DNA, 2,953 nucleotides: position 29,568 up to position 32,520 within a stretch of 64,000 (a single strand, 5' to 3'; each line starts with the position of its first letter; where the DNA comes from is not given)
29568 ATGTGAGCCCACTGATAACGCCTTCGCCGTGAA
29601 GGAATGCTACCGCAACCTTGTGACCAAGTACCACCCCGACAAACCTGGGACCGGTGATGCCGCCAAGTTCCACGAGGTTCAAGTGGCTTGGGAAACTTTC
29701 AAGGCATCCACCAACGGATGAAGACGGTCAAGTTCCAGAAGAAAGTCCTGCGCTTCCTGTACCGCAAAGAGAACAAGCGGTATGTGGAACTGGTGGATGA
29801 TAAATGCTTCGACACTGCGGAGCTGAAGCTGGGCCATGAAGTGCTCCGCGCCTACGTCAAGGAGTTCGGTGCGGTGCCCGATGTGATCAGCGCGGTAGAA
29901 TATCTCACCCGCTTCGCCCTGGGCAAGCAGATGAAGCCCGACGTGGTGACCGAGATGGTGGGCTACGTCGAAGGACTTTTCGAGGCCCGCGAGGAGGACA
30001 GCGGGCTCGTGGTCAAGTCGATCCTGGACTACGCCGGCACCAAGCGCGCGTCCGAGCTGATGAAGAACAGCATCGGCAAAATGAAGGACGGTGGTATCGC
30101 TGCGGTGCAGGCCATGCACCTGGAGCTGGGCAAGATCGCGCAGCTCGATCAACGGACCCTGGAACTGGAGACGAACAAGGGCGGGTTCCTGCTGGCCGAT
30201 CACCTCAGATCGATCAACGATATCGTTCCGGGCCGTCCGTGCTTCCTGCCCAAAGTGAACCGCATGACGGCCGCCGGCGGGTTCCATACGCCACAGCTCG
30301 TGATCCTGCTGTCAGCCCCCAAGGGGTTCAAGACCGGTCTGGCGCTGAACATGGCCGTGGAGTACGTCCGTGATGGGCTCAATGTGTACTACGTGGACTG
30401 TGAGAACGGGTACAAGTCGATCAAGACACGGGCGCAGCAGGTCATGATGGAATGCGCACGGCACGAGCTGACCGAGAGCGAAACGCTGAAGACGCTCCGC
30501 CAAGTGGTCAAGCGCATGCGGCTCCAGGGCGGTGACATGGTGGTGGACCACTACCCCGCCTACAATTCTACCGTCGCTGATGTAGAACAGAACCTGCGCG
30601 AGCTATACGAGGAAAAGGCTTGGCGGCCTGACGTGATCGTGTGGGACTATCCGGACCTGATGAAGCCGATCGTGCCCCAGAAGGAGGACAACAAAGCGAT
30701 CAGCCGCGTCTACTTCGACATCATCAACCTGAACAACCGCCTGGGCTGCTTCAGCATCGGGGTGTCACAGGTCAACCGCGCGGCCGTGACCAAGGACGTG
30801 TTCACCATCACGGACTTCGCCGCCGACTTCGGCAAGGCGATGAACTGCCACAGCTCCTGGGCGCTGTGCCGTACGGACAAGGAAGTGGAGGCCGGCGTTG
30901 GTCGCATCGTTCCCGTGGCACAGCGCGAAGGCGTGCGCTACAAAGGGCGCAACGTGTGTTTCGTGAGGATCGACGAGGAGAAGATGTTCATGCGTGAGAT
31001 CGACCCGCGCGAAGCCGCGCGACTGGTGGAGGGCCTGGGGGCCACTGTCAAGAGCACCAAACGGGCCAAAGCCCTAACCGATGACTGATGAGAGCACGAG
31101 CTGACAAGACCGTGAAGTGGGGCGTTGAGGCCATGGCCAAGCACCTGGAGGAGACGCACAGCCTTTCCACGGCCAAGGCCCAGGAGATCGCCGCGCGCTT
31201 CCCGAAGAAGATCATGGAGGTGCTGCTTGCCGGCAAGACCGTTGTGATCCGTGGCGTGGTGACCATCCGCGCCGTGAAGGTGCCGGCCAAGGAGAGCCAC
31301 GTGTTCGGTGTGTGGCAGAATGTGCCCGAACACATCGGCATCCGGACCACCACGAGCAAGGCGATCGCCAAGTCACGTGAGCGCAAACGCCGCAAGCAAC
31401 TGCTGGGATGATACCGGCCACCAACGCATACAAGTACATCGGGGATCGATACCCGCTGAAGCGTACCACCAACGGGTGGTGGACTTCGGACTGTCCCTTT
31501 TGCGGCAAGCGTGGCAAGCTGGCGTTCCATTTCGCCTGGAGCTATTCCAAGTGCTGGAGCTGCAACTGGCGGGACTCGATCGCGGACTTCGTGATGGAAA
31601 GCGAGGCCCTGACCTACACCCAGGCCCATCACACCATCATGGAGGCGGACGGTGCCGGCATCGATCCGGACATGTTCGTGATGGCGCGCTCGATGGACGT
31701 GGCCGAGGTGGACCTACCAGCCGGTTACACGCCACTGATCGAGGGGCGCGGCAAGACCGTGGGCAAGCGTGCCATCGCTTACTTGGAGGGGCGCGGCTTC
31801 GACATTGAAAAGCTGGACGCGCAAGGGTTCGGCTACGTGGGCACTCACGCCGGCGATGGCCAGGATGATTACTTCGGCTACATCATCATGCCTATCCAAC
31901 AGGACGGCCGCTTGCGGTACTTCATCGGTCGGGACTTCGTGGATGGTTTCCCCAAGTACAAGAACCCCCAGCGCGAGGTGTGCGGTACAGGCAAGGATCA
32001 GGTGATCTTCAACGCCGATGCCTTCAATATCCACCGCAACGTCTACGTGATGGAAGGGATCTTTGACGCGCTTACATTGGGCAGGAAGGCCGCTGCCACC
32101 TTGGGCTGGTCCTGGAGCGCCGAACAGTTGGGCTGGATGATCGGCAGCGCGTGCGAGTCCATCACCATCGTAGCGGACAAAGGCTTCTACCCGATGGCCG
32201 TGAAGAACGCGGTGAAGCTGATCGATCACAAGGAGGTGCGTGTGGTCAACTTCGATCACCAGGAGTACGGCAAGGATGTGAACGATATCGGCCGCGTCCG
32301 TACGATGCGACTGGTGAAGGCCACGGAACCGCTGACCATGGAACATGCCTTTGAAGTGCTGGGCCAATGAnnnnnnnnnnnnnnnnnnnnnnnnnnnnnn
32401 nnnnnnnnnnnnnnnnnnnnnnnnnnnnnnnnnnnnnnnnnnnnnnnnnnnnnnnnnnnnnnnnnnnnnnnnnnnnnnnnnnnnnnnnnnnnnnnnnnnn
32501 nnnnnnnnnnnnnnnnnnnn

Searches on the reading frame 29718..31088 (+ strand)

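Call 12: search_protein_families(library=pfam, proteins=[window:29718-31088:+], max_evalue=0.001)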
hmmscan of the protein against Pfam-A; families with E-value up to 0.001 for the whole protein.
window:29718-31088:+ (456 aa): 2 families
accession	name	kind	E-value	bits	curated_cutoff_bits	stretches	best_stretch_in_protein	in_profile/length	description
PF03796.21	DnaB_C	-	6.3e-11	42.6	27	1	186-358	13-184/255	DnaB-like helicase C terminal domain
PF13481.12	AAA_25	-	1.1e-06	28.9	27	1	193-354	34-192/195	AAA domain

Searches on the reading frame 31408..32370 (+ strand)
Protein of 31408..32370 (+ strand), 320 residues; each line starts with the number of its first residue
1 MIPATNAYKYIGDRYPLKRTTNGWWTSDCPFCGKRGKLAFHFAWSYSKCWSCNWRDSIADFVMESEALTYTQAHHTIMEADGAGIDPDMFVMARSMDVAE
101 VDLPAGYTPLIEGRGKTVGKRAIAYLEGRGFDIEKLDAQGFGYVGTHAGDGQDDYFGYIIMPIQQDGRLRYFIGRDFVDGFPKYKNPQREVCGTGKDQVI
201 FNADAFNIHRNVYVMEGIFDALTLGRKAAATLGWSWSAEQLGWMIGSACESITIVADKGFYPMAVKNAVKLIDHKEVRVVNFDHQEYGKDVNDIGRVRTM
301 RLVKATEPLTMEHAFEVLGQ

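Call 80: search_protein_families(library=phrogs, proteins=[window:31408-32370:+], max_evalue=0.001)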
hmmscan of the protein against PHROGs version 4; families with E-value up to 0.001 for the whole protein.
window:31408-32370:+ (320 aa): 4 families
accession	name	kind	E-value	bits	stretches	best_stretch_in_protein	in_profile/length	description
phrog_47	-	DNA, RNA and nucleotide metabolism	4.1e-33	116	1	12-297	35-324/947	DNA primase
phrog_6444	-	DNA, RNA and nucleotide metabolism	4.3e-08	33.4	1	125-245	171-299/577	DNA primase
phrog_849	-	DNA, RNA and nucleotide metabolism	6.9e-05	23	1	120-254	147-291/435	DNA primase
phrog_360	-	DNA, RNA and nucleotide metabolism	0.00043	21.4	1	9-79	14-85/133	DNA primase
